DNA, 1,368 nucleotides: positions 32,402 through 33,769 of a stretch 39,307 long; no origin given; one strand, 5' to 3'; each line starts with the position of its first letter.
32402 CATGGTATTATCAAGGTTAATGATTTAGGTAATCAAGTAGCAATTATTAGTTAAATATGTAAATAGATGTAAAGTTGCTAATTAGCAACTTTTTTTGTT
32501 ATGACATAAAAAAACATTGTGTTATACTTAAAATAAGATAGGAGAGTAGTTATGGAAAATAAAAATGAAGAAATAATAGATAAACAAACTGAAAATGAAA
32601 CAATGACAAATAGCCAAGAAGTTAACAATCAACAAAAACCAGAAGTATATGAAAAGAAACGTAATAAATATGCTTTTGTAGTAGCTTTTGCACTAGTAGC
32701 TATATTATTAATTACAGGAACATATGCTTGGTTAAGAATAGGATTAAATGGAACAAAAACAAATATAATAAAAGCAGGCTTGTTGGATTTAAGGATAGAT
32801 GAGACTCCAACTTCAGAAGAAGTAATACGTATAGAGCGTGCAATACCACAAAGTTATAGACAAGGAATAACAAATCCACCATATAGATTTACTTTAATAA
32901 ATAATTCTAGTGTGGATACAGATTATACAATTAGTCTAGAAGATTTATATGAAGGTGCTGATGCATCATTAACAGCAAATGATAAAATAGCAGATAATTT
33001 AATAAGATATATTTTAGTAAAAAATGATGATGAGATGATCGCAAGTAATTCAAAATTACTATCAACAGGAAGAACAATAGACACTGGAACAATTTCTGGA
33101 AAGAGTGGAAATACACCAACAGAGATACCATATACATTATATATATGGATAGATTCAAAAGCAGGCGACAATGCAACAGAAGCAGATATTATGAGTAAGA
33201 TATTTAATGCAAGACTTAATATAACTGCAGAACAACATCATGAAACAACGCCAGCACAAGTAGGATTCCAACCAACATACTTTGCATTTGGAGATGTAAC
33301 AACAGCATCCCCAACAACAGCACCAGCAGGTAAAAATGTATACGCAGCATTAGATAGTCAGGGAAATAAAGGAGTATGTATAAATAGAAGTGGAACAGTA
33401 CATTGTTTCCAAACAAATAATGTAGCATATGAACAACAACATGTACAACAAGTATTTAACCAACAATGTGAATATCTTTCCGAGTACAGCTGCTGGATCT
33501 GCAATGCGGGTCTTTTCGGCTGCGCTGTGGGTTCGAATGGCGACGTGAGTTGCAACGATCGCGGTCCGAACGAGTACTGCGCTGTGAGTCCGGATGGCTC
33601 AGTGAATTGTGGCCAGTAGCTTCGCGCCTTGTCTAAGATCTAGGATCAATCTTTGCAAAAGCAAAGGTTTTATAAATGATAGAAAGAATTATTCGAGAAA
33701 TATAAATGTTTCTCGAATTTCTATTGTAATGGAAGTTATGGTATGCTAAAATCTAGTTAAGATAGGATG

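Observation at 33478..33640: Sharp 30% to 60% G+C jump with foreign codon usage inside the 3' end of a surface-protein gene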

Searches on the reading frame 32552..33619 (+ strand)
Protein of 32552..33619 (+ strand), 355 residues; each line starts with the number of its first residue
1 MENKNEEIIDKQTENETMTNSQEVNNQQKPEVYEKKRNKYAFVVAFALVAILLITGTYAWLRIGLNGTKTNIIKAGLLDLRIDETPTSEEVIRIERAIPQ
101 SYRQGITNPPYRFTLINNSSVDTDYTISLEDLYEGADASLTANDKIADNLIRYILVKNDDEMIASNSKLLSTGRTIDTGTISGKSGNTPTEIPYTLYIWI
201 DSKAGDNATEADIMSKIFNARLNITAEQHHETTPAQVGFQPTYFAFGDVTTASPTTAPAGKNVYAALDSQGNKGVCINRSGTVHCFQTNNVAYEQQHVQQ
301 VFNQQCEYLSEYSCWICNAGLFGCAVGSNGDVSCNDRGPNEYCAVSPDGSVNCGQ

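Call 6: find_encoding_contigs(protein=window:32552-33619:+, flank=5000, max_places=10)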
Protein window:32552-33619:+ (355 aa): 4 contigs read that carry it; 1 place shown.
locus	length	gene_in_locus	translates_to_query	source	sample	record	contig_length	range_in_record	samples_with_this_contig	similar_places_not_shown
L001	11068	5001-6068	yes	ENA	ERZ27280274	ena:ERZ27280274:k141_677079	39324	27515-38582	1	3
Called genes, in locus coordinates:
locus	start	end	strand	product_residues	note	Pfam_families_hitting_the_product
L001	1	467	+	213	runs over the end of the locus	PF01048:PNP_UDP_1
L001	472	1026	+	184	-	PF13302:Acetyltransf_3, PF13420:Acetyltransf_4, PF13523:Acetyltransf_8 (faint), PF00583:Acetyltransf_1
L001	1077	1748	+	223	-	PF02223:Thymidylate_kin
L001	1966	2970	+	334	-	PF00106:adh_short (weak), PF01073:3Beta_HSD, PF01370:Epimerase, PF02719:Polysacc_synt_2, PF04321:RmlD_sub_bind, PF07993:NAD_binding_4 (weak), PF16363:GDP_Man_Dehyd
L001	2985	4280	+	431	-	PF02388:FemAB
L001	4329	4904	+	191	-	-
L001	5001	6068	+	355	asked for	-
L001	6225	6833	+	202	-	-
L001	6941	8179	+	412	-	PF06723:MreB_Mbl (faint), PF11104:PilM_2 (faint), PF02491:SHS2_FTSA, PF14450:FtsA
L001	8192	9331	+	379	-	PF00091:Tubulin, PF12327:FtsZ_C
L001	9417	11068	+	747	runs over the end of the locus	PF17854:FtsK_alpha, PF01580:FtsK_SpoIIIE, PF09397:FtsK_gamma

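Call 7: search_protein_families(library=pfam, proteins=[window:32552-33619:+], max_evalue=1)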
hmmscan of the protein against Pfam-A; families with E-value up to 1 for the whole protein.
window:32552-33619:+ (355 aa): 2 families
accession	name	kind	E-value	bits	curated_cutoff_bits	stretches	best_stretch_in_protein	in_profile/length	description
PF15829.10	DUF4711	-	0.085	13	27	1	10-57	163-210/224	Domain of unknown function (DUF4711)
PF22069.2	Androglobin_IV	-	0.12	12.7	27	1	14-45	50-81/109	Androglobin, domain IV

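Call 8: find_homologous_proteins(query=window:32552-33616:+)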
Query window:32552-33616:+ (355 aa): 142 proteins with E <= 0.001 among 1977 candidates; the best 120 are listed.
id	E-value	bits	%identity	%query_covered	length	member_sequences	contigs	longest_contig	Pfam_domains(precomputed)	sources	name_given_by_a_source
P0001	3.6e-238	807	100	100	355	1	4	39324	-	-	-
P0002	1.5e-143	496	71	85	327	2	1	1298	-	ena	-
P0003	4.2e-136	472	67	90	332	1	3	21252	-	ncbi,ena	-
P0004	2.6e-117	410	69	69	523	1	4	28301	-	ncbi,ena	-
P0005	4.3e-110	386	59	83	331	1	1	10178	-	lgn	-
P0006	2.5e-107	377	55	91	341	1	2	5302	-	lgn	-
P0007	1.8e-101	358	63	63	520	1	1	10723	-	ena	-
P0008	5.0e-99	350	78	56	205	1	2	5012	-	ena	-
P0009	3.9e-93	331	79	53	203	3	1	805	-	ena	-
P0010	7.2e-93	330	54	82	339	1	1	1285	-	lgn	-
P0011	7.4e-89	317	71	57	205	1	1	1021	-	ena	-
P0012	2.3e-87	312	73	55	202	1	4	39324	-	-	-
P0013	3.6e-86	308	69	57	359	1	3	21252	-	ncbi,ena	-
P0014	9.4e-72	260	58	63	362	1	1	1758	-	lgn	-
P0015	2.1e-66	243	63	49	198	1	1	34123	-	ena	-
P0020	3.9e-61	225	44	89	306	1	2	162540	-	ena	-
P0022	6.6e-60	221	58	50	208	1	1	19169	PF12389.14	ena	-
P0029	1.4e-43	168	47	62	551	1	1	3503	PF13620.13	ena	-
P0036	1.8e-37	148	43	57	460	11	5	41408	-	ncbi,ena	-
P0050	3.2e-35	140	45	59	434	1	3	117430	PF19789.7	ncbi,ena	-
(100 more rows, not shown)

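Call 12: find_related_loci(query=A1, collection=genome_contigs, flank=3000)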
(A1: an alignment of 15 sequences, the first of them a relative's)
Query A1 (355 aa) in genome_contigs; peptide patterns used: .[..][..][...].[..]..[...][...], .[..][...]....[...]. (x = any residue, [..] = any of these).
98 stretches matched a pattern; 18 encode a relative of the query (tblastn E <= 1e-3); 18 distinct loci.
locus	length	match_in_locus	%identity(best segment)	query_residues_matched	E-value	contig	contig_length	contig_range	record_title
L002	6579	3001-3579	47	36-228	2e-46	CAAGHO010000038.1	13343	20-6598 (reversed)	MAG TPA_asm: Bacilli bacterium, isolate HGM10839, WGS project CAAGHO010000000 data, contig: SRS476276_12_k119_157473, wh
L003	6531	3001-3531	48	55-230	5e-44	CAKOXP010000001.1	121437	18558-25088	MAG: uncultured Bacilli bacterium isolate REFINED_METABAT215_TOP10_CONTIGS_1500_ASSEMBLY_K77_MERGED__Hadza_MoBio_C-REDO_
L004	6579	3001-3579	46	34-228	6e-44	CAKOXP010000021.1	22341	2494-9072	MAG: uncultured Bacilli bacterium isolate REFINED_METABAT215_TOP10_CONTIGS_1500_ASSEMBLY_K77_MERGED__Hadza_MoBio_C-REDO_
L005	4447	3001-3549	45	42-228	4e-42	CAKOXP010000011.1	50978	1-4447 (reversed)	MAG: uncultured Bacilli bacterium isolate REFINED_METABAT215_TOP10_CONTIGS_1500_ASSEMBLY_K77_MERGED__Hadza_MoBio_C-REDO_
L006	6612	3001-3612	43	26-228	1e-40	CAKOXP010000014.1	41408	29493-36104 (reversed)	MAG: uncultured Bacilli bacterium isolate REFINED_METABAT215_TOP10_CONTIGS_1500_ASSEMBLY_K77_MERGED__Hadza_MoBio_C-REDO_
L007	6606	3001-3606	43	34-237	1e-39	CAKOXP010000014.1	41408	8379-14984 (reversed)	MAG: uncultured Bacilli bacterium isolate REFINED_METABAT215_TOP10_CONTIGS_1500_ASSEMBLY_K77_MERGED__Hadza_MoBio_C-REDO_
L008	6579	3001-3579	44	34-228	1e-38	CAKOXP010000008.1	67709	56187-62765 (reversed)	MAG: uncultured Bacilli bacterium isolate REFINED_METABAT215_TOP10_CONTIGS_1500_ASSEMBLY_K77_MERGED__Hadza_MoBio_C-REDO_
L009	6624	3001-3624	39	38-256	8e-38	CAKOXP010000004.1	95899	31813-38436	MAG: uncultured Bacilli bacterium isolate REFINED_METABAT215_TOP10_CONTIGS_1500_ASSEMBLY_K77_MERGED__Hadza_MoBio_C-REDO_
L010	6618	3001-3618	41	35-239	9e-38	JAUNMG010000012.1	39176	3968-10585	MAG: bacterium isolate S31M_St_34 NODE_233_length_39176_cov_10.424299, whole genome shotgun sequence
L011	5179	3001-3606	44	34-237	7e-38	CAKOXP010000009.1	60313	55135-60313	MAG: uncultured Bacilli bacterium isolate REFINED_METABAT215_TOP10_CONTIGS_1500_ASSEMBLY_K77_MERGED__Hadza_MoBio_C-REDO_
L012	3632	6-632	40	34-256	6e-36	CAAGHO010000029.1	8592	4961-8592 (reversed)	MAG TPA_asm: Bacilli bacterium, isolate HGM10839, WGS project CAAGHO010000000 data, contig: SRS476276_12_k119_95891, who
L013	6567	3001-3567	45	36-228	9e-35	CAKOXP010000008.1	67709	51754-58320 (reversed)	MAG: uncultured Bacilli bacterium isolate REFINED_METABAT215_TOP10_CONTIGS_1500_ASSEMBLY_K77_MERGED__Hadza_MoBio_C-REDO_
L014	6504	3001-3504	44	57-228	4e-34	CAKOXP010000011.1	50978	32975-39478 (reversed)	MAG: uncultured Bacilli bacterium isolate REFINED_METABAT215_TOP10_CONTIGS_1500_ASSEMBLY_K77_MERGED__Hadza_MoBio_C-REDO_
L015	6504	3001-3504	44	57-228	5e-33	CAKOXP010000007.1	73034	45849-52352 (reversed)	MAG: uncultured Bacilli bacterium isolate REFINED_METABAT215_TOP10_CONTIGS_1500_ASSEMBLY_K77_MERGED__Hadza_MoBio_C-REDO_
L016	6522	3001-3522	42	57-241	5e-32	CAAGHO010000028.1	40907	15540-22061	MAG TPA_asm: Bacilli bacterium, isolate HGM10839, WGS project CAAGHO010000000 data, contig: SRS476276_12_k119_95581, who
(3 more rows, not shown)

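Call 13: find_encoding_contigs(protein=P0003, flank=4000, max_places=3)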
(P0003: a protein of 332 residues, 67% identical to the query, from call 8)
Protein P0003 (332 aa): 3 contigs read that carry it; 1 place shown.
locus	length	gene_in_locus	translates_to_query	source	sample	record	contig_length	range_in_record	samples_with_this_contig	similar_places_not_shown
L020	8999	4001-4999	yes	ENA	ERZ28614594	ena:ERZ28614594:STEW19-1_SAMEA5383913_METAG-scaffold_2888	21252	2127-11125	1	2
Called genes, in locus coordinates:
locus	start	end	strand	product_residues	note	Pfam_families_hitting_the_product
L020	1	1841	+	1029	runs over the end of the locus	PF00580:UvrD-helicase, PF01443:Viral_helicase1 (faint), PF13245:AAA_19, PF13361:UvrD_C, PF13538:UvrD_C_2 (faint)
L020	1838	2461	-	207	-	PF01551:Peptidase_M23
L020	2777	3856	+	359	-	-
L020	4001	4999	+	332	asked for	-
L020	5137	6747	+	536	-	PF01368:DHH, PF00571:CBS (faint), PF07085:DRTGG, PF02833:DHHA2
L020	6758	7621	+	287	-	PF04018:VCA0040-like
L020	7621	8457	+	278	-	PF02673:BacA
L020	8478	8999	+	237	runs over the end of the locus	PF06541:ABC_trans_CmpB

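Call 14: find_encoding_contigs(protein=P0002, flank=2000, max_places=3)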
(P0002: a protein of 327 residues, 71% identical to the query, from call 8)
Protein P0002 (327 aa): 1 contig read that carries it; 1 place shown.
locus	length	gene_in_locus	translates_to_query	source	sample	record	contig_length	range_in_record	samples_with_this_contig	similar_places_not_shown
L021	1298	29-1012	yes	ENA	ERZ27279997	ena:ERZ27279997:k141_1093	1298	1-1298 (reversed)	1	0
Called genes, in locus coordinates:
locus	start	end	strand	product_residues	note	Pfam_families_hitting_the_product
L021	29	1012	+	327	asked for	-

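Call 15: find_encoding_contigs(protein=P0005, flank=4000, max_places=3)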
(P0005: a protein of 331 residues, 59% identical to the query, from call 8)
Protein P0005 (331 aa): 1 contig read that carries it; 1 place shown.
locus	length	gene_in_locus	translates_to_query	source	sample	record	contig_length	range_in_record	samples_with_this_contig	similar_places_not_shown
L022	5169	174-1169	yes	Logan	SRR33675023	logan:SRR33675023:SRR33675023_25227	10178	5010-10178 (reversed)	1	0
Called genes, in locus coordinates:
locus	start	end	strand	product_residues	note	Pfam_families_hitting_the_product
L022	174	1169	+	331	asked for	-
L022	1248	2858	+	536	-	PF01368:DHH, PF00571:CBS (faint), PF07085:DRTGG, PF02833:DHHA2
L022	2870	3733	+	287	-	PF04018:VCA0040-like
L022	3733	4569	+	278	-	PF02673:BacA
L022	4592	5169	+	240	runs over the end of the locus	PF06541:ABC_trans_CmpB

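Call 16: find_encoding_contigs(protein=P0020, flank=4000, max_places=3)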
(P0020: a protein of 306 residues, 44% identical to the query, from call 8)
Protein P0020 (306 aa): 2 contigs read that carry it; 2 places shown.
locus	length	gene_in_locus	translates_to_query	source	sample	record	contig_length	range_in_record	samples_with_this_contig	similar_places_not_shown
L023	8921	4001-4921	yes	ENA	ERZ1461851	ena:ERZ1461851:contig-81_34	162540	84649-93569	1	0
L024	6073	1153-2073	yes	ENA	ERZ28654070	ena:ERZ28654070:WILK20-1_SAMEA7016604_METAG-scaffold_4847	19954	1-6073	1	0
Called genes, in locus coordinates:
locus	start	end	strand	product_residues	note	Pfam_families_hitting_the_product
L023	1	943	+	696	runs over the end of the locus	PF07728:AAA_5 (faint), PF00004:AAA, PF17866:AAA_lid_6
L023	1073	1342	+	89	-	PF00312:Ribosomal_S15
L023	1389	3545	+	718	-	PF01138:RNase_PH, PF03725:RNase_PH_C, PF03726:PNPase, PF01138:RNase_PH, PF03725:RNase_PH_C (weak), PF00575:S1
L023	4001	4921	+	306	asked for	-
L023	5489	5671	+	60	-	-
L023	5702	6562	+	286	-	PF01522:Polysacc_deac_1 (weak)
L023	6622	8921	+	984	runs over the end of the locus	PF02463:SMC_N, PF13175:AAA_15 (weak), PF13304:AAA_21 (weak), PF13476:AAA_23, PF13555:AAA_29 (weak), PF06470:SMC_hinge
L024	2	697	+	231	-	?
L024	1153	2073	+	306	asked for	-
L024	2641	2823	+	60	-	-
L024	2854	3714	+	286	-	PF01522:Polysacc_deac_1 (weak)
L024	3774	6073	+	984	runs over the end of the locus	PF02463:SMC_N, PF13175:AAA_15 (weak), PF13304:AAA_21 (weak), PF13476:AAA_23, PF13555:AAA_29 (weak), PF06470:SMC_hinge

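Call 35: find_encoding_contigs(protein=P0020, flank=10000, max_places=1)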
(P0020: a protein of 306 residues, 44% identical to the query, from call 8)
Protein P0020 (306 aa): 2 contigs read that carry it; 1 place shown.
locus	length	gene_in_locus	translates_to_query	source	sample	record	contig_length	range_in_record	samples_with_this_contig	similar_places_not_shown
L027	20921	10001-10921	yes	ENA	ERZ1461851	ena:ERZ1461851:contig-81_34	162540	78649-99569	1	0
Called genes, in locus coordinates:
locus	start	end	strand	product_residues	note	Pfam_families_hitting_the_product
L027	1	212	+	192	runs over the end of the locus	-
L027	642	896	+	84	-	-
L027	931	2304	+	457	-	-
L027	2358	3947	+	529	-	PF00005:ABC_tran, PF02463:SMC_N (faint), PF13304:AAA_21 (faint), PF12848:ABC_tran_Xtn, PF00005:ABC_tran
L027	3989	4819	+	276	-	PF01509:TruB_N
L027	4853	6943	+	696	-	PF07728:AAA_5 (faint), PF00004:AAA, PF17866:AAA_lid_6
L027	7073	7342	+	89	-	PF00312:Ribosomal_S15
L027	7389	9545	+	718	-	PF01138:RNase_PH, PF03725:RNase_PH_C, PF03726:PNPase, PF01138:RNase_PH, PF03725:RNase_PH_C (weak), PF00575:S1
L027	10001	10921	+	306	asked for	-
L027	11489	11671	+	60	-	-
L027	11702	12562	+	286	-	PF01522:Polysacc_deac_1 (weak)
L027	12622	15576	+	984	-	PF02463:SMC_N, PF13175:AAA_15 (weak), PF13304:AAA_21 (weak), PF13476:AAA_23, PF13555:AAA_29 (weak), PF06470:SMC_hinge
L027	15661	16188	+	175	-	-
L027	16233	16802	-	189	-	PF01327:Pep_deformylase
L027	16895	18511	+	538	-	PF00079:Serpin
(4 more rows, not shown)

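Call 48: search_protein_families(library=ncbifam, proteins=[window:32552-33619:+], max_evalue=0.1)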
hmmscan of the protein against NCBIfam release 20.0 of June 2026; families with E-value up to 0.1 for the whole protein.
window:32552-33619:+ (355 aa): 0 families

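Call 66: predict_structure(alignment_id=A1)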
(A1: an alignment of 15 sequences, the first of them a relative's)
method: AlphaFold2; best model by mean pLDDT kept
length: 355 residues; sequences in the alignment: 15
mean_pLDDT: 79.4   pTM: 0.47
mean pLDDT of the five models: 79.4, 75.2, 75.2, 74.4, 67.2
residues with pLDDT >= 90: 126; 70-90: 151; 50-70: 29; < 50: 49
segments of 3 or more residues with pLDDT < 50: 1-36, 64-69, 230-236
pLDDT, mean of each block of 10 residues (from residue 1): 36 38 38 48 79 74 50 80 69 86 89 88 86 86 88 91 87 89 83 93 70 82 75 51 94 92 94 92 91 87 87 90 94 95 96 95
secondary structure, 60 per line:
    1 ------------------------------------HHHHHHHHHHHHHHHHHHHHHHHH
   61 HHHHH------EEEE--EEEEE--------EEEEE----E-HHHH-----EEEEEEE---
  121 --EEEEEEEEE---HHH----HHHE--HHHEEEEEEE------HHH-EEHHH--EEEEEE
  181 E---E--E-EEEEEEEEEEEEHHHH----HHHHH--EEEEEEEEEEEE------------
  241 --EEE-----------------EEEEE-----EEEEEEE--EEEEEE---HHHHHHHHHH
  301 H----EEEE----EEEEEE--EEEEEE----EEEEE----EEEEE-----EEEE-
elements in order: H37-65 E72-75 E78-82 E91-95 H102-105 E111-117 E123-131 E151-157 E175-181 E190-201 H202-205 H210-214 E217-228 E243-245 E263-267 E273-279 E282-287 H291-301 E306-309 E314-319 E322-327 E332-336 E341-345 E351-354

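Call 70: fold_search(model_id=the predicted structure, library=pdb)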
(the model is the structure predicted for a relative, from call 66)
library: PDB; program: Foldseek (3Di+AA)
matches with E <= 10: 1434; with E <= 0.001: 0
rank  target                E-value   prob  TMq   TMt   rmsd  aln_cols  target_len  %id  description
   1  2xbz_A                4.0e-03  0.90  0.17  0.33   7.4       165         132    9  Multiple oligomeric forms of the Pseudomonas aeruginosa RetS sensor domain modulate accessibility to the ligand-bindin (released 2010-06-30)
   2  6rhw_H                1.3e-02  0.03  0.07  0.08  32.0       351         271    8  Crystal structure of human CD11b I-domain (CD11b-I) in complex with Staphylococcus aureus octameric bi-component leuko (released 2019-12-18)
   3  9fy9_F                1.5e-02  0.94  0.20  0.42   9.5       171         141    9  Cryo-EM structure of the type 1 chaperone-usher pilus FimD-tip complex (FimDHGFC) - Conformer 1 (released 2025-06-04)
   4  8okh_B                1.5e-02  0.28  0.14  0.23  10.3       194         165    9  Crystal structure of Bdellovibrio bacteriovorus Bd1399 (released 2023-10-25)
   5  4tw1_P                1.5e-02  0.03  0.06  0.07  32.8       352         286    9  Crystal structure of the octameric pore complex of the Staphylococcus aureus Bi-component Toxin LukGH (released 2014-11-12)
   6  9ev1_A                1.5e-02  0.20  0.14  0.09  21.9       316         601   10  3DFlex refinement of the CryoEM structure of DeCLIC nanodisc with 10mM EDTA in sym-like state (released 2025-04-09)
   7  1dgw_A                1.5e-02  0.18  0.08  0.13  15.5       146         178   11  Structure of the rhombohedral crystal of canavalin from jack bean (released 1999-12-20)
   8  4j0o_C                1.6e-02  0.04  0.07  0.09  31.7       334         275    8  Structure of the Y246A Mutant of the PANTON-VALENTINE LEUCOCIDIN S Component from STAPHYLOCOCCUS AUREUS (released 2014-01-29)
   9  2wmp_B                1.8e-02  0.54  0.13  0.28  11.7       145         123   13  Structure of the E. coli chaperone PapD in complex with the pilin domain of the PapGII adhesin (released 2010-08-25)
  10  3jwn_G                1.9e-02  0.91  0.18  0.37   8.6       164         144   10  Complex of FimC, FimF, FimG and FimH (released 2010-06-16)
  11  8eht_B                2.0e-02  0.87  0.22  0.38   8.7       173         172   13  Cryo-EM reconstruction of the CS20 bacterial adhesion pili (released 2023-03-22)
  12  9vql_A                2.1e-02  0.25  0.17  0.09  20.7       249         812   11  Cryo-EM structure of the dimeric Elapor1 mutant (released 2025-07-23)
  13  5a3l_D                2.3e-02  0.38  0.11  0.18  16.3       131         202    8  Structure of Cea1A in complex with N-Acetylglucosamine (released 2016-06-29)
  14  8okh_A                2.3e-02  0.30  0.14  0.23  10.5       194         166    9  Crystal structure of Bdellovibrio bacteriovorus Bd1399 (released 2023-10-25)
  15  9i1y_A                2.4e-02  0.13  0.13  0.17  23.0       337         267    8  WxLIP from Enterococcus faecium (released 2026-01-28)
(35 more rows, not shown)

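Call 93: search_protein_families(library=pfam, proteins=[P0050, P0022, P0029, P0004, P0036], max_evalue=0.001)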
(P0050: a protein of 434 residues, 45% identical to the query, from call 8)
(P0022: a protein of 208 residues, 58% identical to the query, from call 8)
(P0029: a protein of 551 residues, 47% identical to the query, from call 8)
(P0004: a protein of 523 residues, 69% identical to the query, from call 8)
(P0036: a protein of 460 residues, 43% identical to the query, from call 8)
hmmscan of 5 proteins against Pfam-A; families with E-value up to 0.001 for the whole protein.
P0050 (434 aa): 1 family
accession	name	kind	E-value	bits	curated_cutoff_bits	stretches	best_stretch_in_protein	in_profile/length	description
PF19789.6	DUF6273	-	1.1e-17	64.8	23.5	1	271-433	18-170/172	Domain of unknown function (DUF6273)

P0022 (208 aa): 1 family
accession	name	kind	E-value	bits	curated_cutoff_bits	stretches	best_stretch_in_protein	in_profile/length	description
PF12389.13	Peptidase_M73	-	1.1e-06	29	22.5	1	14-78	3-61/196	Camelysin metallo-endopeptidase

P0029 (551 aa): 1 family
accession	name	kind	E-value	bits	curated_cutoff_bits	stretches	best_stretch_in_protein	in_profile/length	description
PF13620.12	CarboxypepD_reg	-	1.2e-05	26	32.3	1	193-240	1-52/82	Carboxypeptidase regulatory-like domain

P0004 (523 aa): 0 families

P0036 (460 aa): 0 families
